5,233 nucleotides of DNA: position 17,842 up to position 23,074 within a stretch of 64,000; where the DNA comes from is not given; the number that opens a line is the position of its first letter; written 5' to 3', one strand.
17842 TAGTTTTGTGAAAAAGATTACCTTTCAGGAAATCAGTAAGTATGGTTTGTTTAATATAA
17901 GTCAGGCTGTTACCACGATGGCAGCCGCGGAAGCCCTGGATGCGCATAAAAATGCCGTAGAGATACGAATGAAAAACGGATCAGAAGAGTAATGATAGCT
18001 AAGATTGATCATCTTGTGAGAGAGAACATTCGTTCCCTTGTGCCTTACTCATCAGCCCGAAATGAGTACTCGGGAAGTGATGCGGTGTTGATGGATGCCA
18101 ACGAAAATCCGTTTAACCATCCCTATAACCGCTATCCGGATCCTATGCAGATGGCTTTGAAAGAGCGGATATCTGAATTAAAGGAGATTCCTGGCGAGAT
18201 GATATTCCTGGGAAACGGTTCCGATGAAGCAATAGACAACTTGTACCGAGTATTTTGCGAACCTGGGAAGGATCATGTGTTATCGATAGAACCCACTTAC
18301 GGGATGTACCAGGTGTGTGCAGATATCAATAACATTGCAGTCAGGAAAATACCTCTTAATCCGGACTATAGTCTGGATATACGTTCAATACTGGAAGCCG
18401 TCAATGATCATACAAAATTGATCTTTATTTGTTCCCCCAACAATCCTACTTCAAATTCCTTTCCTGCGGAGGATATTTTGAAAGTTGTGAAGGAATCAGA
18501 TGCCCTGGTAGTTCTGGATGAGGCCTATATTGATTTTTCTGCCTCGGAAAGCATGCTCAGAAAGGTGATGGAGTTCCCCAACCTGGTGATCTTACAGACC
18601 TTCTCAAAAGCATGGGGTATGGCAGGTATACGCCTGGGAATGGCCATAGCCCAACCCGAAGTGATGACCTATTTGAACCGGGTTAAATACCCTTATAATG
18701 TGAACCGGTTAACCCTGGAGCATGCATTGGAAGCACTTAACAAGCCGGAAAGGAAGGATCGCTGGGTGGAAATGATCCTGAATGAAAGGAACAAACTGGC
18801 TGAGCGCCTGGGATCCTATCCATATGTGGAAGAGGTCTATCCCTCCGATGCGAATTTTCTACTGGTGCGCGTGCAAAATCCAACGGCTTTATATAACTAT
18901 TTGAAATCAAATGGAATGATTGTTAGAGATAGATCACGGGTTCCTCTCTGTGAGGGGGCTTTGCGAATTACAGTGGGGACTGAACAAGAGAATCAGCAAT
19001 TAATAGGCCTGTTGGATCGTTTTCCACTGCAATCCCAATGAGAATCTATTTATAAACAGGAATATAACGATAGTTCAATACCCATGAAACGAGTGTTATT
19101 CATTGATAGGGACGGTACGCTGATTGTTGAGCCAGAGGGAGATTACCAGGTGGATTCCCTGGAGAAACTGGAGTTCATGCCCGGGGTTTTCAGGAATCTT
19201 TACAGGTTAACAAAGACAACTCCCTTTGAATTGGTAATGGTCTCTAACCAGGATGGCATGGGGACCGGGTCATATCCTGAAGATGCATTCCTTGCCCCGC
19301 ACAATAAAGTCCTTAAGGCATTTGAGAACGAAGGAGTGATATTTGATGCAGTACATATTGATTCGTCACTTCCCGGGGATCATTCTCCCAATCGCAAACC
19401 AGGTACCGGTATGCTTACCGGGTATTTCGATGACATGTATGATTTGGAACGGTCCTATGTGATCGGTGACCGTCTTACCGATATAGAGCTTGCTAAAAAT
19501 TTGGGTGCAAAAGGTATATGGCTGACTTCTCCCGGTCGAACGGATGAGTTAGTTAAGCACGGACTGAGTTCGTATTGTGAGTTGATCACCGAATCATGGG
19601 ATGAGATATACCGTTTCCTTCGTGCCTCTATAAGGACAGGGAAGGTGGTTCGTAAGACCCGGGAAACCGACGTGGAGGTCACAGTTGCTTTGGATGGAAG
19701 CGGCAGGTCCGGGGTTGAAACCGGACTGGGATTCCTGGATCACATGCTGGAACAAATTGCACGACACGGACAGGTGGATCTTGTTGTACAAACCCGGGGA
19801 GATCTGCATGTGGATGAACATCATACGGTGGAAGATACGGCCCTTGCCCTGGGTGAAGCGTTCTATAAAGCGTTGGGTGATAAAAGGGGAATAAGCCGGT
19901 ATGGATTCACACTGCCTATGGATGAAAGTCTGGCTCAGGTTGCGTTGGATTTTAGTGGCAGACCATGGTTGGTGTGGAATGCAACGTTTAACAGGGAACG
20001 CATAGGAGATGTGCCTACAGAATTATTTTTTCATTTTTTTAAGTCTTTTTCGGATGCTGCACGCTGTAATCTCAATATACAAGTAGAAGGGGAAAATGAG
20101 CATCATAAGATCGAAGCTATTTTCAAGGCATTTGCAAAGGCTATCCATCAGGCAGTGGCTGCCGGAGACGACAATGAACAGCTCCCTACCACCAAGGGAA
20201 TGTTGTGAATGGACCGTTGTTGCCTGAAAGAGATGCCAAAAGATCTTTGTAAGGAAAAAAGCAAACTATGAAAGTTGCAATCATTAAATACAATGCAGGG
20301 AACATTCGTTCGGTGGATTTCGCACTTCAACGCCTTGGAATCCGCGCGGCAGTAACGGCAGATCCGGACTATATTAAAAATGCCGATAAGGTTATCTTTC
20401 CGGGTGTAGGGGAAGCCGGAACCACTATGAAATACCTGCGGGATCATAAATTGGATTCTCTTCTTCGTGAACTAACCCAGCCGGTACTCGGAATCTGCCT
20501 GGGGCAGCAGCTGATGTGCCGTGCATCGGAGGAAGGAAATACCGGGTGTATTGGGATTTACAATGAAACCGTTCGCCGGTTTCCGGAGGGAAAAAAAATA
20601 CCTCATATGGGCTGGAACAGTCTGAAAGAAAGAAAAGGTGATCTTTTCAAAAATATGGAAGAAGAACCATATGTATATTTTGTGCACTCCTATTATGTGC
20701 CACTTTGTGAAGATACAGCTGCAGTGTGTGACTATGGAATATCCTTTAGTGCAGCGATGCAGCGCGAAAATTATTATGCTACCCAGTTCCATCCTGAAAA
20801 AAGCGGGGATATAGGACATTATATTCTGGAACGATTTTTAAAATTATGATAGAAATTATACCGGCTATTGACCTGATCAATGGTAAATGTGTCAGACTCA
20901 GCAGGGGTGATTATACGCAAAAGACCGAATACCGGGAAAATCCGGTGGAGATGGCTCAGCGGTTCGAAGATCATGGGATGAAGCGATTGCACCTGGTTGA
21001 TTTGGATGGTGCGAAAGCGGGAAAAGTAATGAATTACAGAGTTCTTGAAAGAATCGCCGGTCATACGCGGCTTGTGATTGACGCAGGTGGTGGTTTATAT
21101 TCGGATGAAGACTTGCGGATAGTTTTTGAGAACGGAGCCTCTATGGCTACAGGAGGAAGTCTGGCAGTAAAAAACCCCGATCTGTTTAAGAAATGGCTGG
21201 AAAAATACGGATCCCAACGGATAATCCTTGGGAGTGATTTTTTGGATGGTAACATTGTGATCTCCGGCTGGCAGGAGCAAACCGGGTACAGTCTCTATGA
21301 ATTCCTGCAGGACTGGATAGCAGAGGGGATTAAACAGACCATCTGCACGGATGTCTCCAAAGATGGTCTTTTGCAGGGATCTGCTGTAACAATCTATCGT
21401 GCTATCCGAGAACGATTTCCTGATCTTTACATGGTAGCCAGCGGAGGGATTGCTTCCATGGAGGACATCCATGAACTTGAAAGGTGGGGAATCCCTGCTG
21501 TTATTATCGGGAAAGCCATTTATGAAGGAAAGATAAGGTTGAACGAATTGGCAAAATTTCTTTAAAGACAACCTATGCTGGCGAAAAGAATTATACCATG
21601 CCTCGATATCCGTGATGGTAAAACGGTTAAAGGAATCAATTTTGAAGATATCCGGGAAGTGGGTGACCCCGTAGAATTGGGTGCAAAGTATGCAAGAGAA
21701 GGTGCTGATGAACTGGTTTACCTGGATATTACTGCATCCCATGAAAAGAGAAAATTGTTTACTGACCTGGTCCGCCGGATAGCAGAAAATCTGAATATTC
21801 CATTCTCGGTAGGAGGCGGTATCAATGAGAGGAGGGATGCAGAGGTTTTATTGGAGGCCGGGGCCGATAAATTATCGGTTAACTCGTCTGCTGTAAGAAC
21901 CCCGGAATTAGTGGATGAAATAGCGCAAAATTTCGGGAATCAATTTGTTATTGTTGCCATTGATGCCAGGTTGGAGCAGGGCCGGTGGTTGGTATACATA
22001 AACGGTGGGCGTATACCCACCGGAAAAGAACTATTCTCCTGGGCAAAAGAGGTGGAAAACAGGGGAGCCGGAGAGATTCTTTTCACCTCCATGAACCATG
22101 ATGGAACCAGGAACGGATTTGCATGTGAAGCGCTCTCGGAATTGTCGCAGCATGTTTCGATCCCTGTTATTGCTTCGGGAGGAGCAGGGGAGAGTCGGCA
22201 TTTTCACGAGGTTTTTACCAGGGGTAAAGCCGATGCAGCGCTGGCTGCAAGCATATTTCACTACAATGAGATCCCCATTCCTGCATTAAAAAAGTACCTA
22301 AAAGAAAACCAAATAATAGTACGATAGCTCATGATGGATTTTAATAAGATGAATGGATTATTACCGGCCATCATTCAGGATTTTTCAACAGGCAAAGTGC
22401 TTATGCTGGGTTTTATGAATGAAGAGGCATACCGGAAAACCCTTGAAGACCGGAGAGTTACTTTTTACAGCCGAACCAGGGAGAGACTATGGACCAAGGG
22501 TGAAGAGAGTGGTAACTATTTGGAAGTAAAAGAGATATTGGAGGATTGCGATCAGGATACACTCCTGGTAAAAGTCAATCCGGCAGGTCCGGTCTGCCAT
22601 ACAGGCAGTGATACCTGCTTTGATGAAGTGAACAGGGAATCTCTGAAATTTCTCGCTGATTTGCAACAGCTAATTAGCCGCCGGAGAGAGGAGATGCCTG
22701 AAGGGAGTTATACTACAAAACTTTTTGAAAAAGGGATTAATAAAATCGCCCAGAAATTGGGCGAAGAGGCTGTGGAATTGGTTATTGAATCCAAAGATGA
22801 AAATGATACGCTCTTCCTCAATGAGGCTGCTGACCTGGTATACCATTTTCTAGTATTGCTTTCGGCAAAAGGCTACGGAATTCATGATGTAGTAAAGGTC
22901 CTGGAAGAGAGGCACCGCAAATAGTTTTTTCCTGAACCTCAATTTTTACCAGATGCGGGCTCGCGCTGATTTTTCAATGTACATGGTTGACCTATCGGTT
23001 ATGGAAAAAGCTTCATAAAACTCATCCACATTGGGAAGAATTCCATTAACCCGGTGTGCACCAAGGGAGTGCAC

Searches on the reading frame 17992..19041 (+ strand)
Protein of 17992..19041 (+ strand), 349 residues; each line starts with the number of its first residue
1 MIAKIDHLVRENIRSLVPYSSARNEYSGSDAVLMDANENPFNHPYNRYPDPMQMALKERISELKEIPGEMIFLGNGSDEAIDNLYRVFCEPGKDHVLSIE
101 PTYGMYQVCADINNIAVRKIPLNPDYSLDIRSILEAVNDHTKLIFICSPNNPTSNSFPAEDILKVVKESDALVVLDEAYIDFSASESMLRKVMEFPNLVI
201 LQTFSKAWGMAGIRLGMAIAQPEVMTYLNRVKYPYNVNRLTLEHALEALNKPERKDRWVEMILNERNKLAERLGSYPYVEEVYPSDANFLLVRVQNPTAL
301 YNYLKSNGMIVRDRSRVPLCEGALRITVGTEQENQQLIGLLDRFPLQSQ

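Call 6: search_protein_families(library=ncbifam, proteins=[window:17992-19041:+])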
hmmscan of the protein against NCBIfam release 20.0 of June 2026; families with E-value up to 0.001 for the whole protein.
window:17992-19041:+ (349 aa): 91 families (the best 25 are shown)
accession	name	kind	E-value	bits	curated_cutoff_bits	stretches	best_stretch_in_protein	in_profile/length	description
TIGR01141.1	hisC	equivalog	2.8e-103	345.5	276.55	1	10-342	1-347/349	histidinol-phosphate transaminase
NF002726.0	PRK02610.1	equivalog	3e-62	210.7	391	1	45-339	60-363/374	histidinol-phosphate transaminase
NF002878.0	PRK03321.1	subfamily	5.7e-61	206.2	374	1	44-343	50-347/352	histidinol-phosphate transaminase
NF002877.0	PRK03317.1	equivalog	3.4e-59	200.5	409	1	26-340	43-362/374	histidinol-phosphate transaminase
TIGR01140.1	L_thr_O3P_dcar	equivalog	8.2e-57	192.8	290.55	1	45-341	42-330/331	threonine-phosphate decarboxylase CobD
NF003496.0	PRK05166.1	equivalog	4.5e-55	186.9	540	1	13-343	35-368/373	histidinol-phosphate transaminase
NF006580.0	PRK09105.1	subfamily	2.1e-50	171.6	444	1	45-336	75-362/375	pyridoxal phosphate-dependent aminotransferase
NF051461.1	pyoverd_PtaA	equivalog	5.3e-39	134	500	1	46-337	64-352/359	pyoverdine biosynthesis transaminase PtaA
NF006014.0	PRK08153.1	equivalog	9.1e-37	126.8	510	1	45-337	62-356/370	pyridoxal phosphate-dependent aminotransferase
NF005915.1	PRK07908.1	equivalog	4.3e-34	118.4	360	1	45-340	41-330/332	Rv2231c family histidinol phosphate aminotransferase CobC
NF041364.1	GntC_guanitoxin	equivalog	3.6e-32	111.7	415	1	55-296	41-301/356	guanitoxin biosynthesis PLP-dependent (S)-gamma-hydroxy-L-arginine cyclodehydratase GntC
NF004870.0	PRK06225.1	equivalog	8.7e-30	103.7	351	1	42-314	56-340/380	pyridoxal phosphate-dependent aminotransferase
NF006225.0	PRK08354.1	equivalog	2.7e-29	102.6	288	1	62-342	54-313/318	putative aminotransferase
NF053748.1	bifunc_CobBC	exception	6.8e-27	94.1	950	1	43-339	507-794/797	bifunctional hydrogenobyrinic acid a,c-diamide synthase/histidinol phosphate aminotransferase CobBC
NF006756.0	PRK09276.1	subfamily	2.8e-23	82.5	507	1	75-269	100-305/387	LL-diaminopimelate aminotransferase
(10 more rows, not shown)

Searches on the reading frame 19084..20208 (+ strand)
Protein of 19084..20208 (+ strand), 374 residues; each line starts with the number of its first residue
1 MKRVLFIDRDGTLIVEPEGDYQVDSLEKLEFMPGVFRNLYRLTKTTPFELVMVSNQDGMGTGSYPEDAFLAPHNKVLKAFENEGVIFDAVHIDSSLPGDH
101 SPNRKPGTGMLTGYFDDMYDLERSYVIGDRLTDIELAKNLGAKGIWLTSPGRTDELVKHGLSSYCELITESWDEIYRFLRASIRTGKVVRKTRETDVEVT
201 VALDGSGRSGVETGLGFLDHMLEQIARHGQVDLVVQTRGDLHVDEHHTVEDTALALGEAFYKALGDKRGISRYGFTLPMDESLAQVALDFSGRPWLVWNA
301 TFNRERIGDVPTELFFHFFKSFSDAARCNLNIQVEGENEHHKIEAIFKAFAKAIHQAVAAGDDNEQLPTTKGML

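Call 6: search_protein_families(library=ncbifam, proteins=[window:19084-20208:+])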
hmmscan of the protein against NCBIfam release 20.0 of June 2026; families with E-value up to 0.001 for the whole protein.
window:19084-20208:+ (374 aa): 21 families
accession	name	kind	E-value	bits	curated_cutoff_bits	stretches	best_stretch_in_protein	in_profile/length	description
NF003937.0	PRK05446.1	equivalog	1.8e-153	510.7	443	1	1-374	2-355/355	bifunctional histidinol-phosphatase/imidazoleglycerol-phosphate dehydratase HisB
NF002111.0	PRK00951.2-1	equivalog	5.4e-78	261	231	1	183-374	3-194/194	imidazoleglycerol-phosphate dehydratase HisB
NF002109.0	PRK00951.1-5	equivalog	3.3e-74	248.9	278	1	183-374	2-196/196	imidazoleglycerol-phosphate dehydratase HisB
NF002116.0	PRK00951.2-6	equivalog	9e-71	237.9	269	1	183-374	3-197/197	imidazoleglycerol-phosphate dehydratase HisB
NF002106.0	PRK00951.1-1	equivalog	1.4e-65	220.6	283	1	183-374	3-197/197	imidazoleglycerol-phosphate dehydratase HisB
NF002108.0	PRK00951.1-3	equivalog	5.3e-65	218.9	328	1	181-374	7-203/205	imidazoleglycerol-phosphate dehydratase HisB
NF002107.0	PRK00951.1-2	equivalog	9.3e-64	214.7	267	1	185-374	3-194/194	imidazoleglycerol-phosphate dehydratase HisB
NF002115.0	PRK00951.2-5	equivalog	9.7e-64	214.7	289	1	184-374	3-195/195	imidazoleglycerol-phosphate dehydratase HisB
NF002110.2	PRK00951.1-6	equivalog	2.1e-62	210.4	266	1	184-374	1-199/199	imidazoleglycerol-phosphate dehydratase HisB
NF002112.0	PRK00951.2-2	equivalog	1.4e-60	204.4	315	1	184-374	2-194/194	imidazoleglycerol-phosphate dehydratase HisB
NF002113.0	PRK00951.2-3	equivalog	1.7e-56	191.1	288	1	184-373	2-189/190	imidazoleglycerol-phosphate dehydratase HisB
NF002114.0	PRK00951.2-4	equivalog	1.7e-55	187.6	189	1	187-374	3-190/190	imidazoleglycerol-phosphate dehydratase HisB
TIGR01261.1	hisB_Nterm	equivalog_domain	8e-49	165.2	140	1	3-148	2-147/161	histidinol-phosphatase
NF010121.0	PRK13598.1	equivalog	4.5e-44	150.5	295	1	184-373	3-192/193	imidazoleglycerol-phosphate dehydratase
TIGR01656.1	Histidinol-ppas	subfamily_domain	3.6e-30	104.8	84.15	1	4-148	2-146/149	histidinol-phosphate phosphatase domain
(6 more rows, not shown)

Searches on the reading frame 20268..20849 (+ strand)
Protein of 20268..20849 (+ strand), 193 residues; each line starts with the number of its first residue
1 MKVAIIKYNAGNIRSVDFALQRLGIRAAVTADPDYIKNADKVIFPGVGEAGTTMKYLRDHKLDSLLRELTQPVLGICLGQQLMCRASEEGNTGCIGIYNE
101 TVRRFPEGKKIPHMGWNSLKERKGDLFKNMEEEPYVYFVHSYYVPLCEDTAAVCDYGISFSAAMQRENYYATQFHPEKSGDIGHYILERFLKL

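Call 6: search_protein_families(library=ncbifam, proteins=[window:20268-20849:+])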
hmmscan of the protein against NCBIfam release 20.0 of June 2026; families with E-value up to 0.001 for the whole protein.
window:20268-20849:+ (193 aa): 13 families
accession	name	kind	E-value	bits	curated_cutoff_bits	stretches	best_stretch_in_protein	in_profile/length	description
TIGR01855.1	IMP_synth_hisH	equivalog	1.6e-62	210.9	105.4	1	3-192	1-197/198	imidazole glycerol phosphate synthase subunit HisH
NF010608.0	PRK14004.1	equivalog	1.5e-31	109.7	216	1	3-193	2-209/210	imidazole glycerol phosphate synthase subunit HisH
NF001975.0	PRK00758.1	equivalog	2.6e-10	40.2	198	1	1-87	2-85/185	GMP synthase subunit A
TIGR00888.1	guaA_Nterm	equivalog_domain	8.6e-10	38.3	172.15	1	58-86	58-86/188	glutamine-hydrolyzing GMP synthase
TIGR03800.1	PLP_synth_Pdx2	equivalog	2.9e-09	37.1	105.55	1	11-182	9-176/184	pyridoxal 5'-phosphate synthase glutaminase subunit PdxT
NF000848.1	PRK00074.1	equivalog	7.4e-09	34.7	400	1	40-191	43-184/512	glutamine-hydrolyzing GMP synthase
NF001989.1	PRK00784.1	equivalog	1.1e-06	27.6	273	1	2-86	249-337/480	cobyric acid synthase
NF005072.0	PRK06490.1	equivalog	5.3e-06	25.6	339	1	39-178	60-187/251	glutamine amidotransferase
TIGR00313.1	cobQ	equivalog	1.4e-05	24.1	309.9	1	34-86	280-335/477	cobyric acid synthase CobQ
TIGR00566.1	trpG_papA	subfamily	4.4e-05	23.3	121.05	1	69-192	75-191/192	glutamine amidotransferase of anthranilate synthase or aminodeoxychorismate synthase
TIGR01368.1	CPSaseIIsmall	equivalog_domain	6.4e-05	22.1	307.35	0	66-88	243-264/361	glutamine-hydrolyzing carbamoyl-phosphate synthase small subunit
NF005367.0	PRK06895.1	equivalog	7.1e-05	22.8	265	1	71-191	73-186/190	anthranilate synthase component II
NF006562.0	PRK09065.1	equivalog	8.7e-05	22.1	205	1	70-182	90-194/242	glutamine amidotransferase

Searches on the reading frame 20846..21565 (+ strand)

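Call 6: search_protein_families(library=ncbifam, proteins=[window:20846-21565:+])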
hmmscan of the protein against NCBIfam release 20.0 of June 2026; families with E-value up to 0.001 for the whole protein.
window:20846-21565:+ (239 aa): 12 families
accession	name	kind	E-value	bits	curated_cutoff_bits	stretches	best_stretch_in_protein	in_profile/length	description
TIGR00007.1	TIGR00007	equivalog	1.6e-69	234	228.95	1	4-234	1-230/231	1-(5-phosphoribosyl)-5-[(5-phosphoribosylamino)methylideneamino]imidazole-4-carboxamide isomerase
NF010112.0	PRK13585.1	equivalog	9.4e-54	182.5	243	1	2-236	3-235/241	1-(5-phosphoribosyl)-5-[(5-phosphoribosylamino)methylideneamino]imidazole-4-carboxamide isomerase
NF003156.0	PRK04128.1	equivalog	8.2e-40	137.1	285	1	1-237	1-226/231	1-(5-phosphoribosyl)-5-((5-phosphoribosylamino)methylideneamino)imidazole-4-carboxamide isomerase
TIGR01919.1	hisA-trpF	equivalog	2e-39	135.6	306.45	1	2-234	3-237/243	bifunctional 1-(5-phosphoribosyl)-5-((5-phosphoribosylamino)methylideneamino)imidazole-4-carboxamide isomerase/phosphoribosylanthranilate is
NF010114.0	PRK13587.1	equivalog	3.4e-34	118.5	305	1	1-227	1-226/234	1-(5-phosphoribosyl)-5-((5-phosphoribosylamino)methylideneamino)imidazole-4-carboxamide isomerase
NF010113.0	PRK13586.1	equivalog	5.3e-30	104.8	238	1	1-231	1-227/232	1-(5-phosphoribosyl)-5-((5-phosphoribosylamino)methylideneamino)imidazole-4-carboxamide isomerase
TIGR00735.1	hisF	equivalog_domain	4.2e-21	75.4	294.55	1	4-238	6-245/254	imidazole glycerol phosphate synthase subunit HisF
NF038364.1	AglZ_HisF2_fam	equivalog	7.1e-21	74.7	310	1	4-229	5-233/248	AglZ/HisF2 family acetamidino modification protein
TIGR03572.1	WbuZ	equivalog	1.3e-20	73.7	299.7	1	4-223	6-228/232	glycosyl amidation-associated protein WbuZ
NF010712.0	PRK14114.1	equivalog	5e-18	65.5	327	1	4-232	3-233/241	1-(5-phosphoribosyl)-5-((5-phosphoribosylamino)methylideneamino)imidazole-4-carboxamide isomerase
TIGR00734.1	hisAF_rel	hypoth_equivalog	8.9e-13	48.6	179.85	1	2-230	1-221/221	HisA/HisF family protein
NF003198.0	PRK04169.1-2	subfamily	0.00022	20.4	247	0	55-115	177-236/249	geranylgeranylglyceryl/heptaprenylglyceryl phosphate synthase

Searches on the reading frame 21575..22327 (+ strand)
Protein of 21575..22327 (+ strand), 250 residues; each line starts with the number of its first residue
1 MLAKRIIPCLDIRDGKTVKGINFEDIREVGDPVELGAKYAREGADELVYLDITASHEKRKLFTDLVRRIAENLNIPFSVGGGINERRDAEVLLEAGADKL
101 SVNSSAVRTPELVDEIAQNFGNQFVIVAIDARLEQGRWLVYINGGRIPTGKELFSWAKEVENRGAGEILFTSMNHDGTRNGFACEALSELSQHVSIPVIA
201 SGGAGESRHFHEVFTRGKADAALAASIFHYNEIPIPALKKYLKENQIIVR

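Call 6: search_protein_families(library=ncbifam, proteins=[window:21575-22327:+])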
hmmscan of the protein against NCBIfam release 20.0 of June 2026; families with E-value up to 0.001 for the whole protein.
window:21575-22327:+ (250 aa): 21 families
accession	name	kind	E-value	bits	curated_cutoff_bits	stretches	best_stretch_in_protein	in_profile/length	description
TIGR00735.1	hisF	equivalog_domain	1e-102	342.7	294.55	1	1-250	1-254/254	imidazole glycerol phosphate synthase subunit HisF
TIGR03572.1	WbuZ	equivalog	2.8e-75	252.7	299.7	1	1-230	1-232/232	glycosyl amidation-associated protein WbuZ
NF038364.1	AglZ_HisF2_fam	equivalog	2.8e-59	200.5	310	1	3-235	2-235/248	AglZ/HisF2 family acetamidino modification protein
NF010112.0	PRK13585.1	equivalog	2.6e-42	145.1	243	1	5-228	4-225/241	1-(5-phosphoribosyl)-5-[(5-phosphoribosylamino)methylideneamino]imidazole-4-carboxamide isomerase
TIGR00007.1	TIGR00007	equivalog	2.7e-35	122.1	228.95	1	6-214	1-208/231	1-(5-phosphoribosyl)-5-[(5-phosphoribosylamino)methylideneamino]imidazole-4-carboxamide isomerase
TIGR01919.1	hisA-trpF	equivalog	9e-24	84.3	306.45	1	6-209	5-207/243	bifunctional 1-(5-phosphoribosyl)-5-((5-phosphoribosylamino)methylideneamino)imidazole-4-carboxamide isomerase/phosphoribosylanthranilate is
NF010114.0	PRK13587.1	equivalog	1.3e-17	64.2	305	1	46-210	48-207/234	1-(5-phosphoribosyl)-5-((5-phosphoribosylamino)methylideneamino)imidazole-4-carboxamide isomerase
NF010113.0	PRK13586.1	equivalog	1.6e-15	57.4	238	1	5-185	3-180/232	1-(5-phosphoribosyl)-5-((5-phosphoribosylamino)methylideneamino)imidazole-4-carboxamide isomerase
NF003156.0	PRK04128.1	equivalog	6.1e-13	49.2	285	1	5-183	3-174/231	1-(5-phosphoribosyl)-5-((5-phosphoribosylamino)methylideneamino)imidazole-4-carboxamide isomerase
NF005819.0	PRK07695.1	equivalog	3.9e-09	36.5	251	1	157-241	108-193/205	thiazole tautomerase TenI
TIGR03151.1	enACPred_II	equivalog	2e-07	30.6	453.1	0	155-219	120-185/307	enoyl-[acyl-carrier-protein] reductase FabK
TIGR02129.1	hisA_euk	equivalog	2.5e-07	30.7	229.3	1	77-224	80-234/255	phosphoribosylformimino-5-aminoimidazole carboxamide ribotide isomerase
NF002727.0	PRK02615.1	equivalog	1.2e-06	27.5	335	0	56-111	278-332/349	thiamine phosphate synthase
NF003198.0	PRK04169.1-2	subfamily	1.4e-06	27.6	247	1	46-111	170-234/249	geranylgeranylglyceryl/heptaprenylglyceryl phosphate synthase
NF010712.0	PRK14114.1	equivalog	6.7e-06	25.8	327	1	6-211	3-204/241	1-(5-phosphoribosyl)-5-((5-phosphoribosylamino)methylideneamino)imidazole-4-carboxamide isomerase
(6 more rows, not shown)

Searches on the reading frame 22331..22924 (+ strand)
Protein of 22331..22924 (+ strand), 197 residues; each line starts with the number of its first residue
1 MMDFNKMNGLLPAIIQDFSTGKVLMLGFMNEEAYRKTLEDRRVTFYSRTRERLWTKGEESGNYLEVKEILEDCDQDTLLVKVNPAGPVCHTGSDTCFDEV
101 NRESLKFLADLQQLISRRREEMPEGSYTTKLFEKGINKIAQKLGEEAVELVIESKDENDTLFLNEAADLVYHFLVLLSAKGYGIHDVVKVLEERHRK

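Call 6: search_protein_families(library=ncbifam, proteins=[window:22331-22924:+])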
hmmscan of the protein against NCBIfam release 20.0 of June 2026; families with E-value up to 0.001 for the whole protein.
window:22331-22924:+ (197 aa): 6 families
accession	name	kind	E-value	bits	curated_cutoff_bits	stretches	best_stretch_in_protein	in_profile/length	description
NF002747.0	PRK02759.1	equivalog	9e-85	283.5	187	1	2-196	10-206/208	bifunctional phosphoribosyl-AMP cyclohydrolase/phosphoribosyl-ATP diphosphatase HisIE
NF000768.0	PRK00051.1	equivalog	5.5e-42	142.4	126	1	4-101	18-114/131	phosphoribosyl-AMP cyclohydrolase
TIGR03188.1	histidine_hisI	equivalog_domain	6.7e-29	100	42.7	1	108-191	1-84/84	phosphoribosyl-ATP diphosphatase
NF001613.0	PRK00400.1-5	equivalog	5.5e-27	93.9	120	1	106-195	4-93/107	phosphoribosyl-ATP diphosphatase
NF001611.0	PRK00400.1-3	equivalog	1.5e-22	79.8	99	1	106-195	5-94/108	phosphoribosyl-ATP diphosphatase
NF001610.0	PRK00400.1-1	equivalog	3.4e-09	36.7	104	1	103-190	5-92/93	phosphoribosyl-ATP diphosphatase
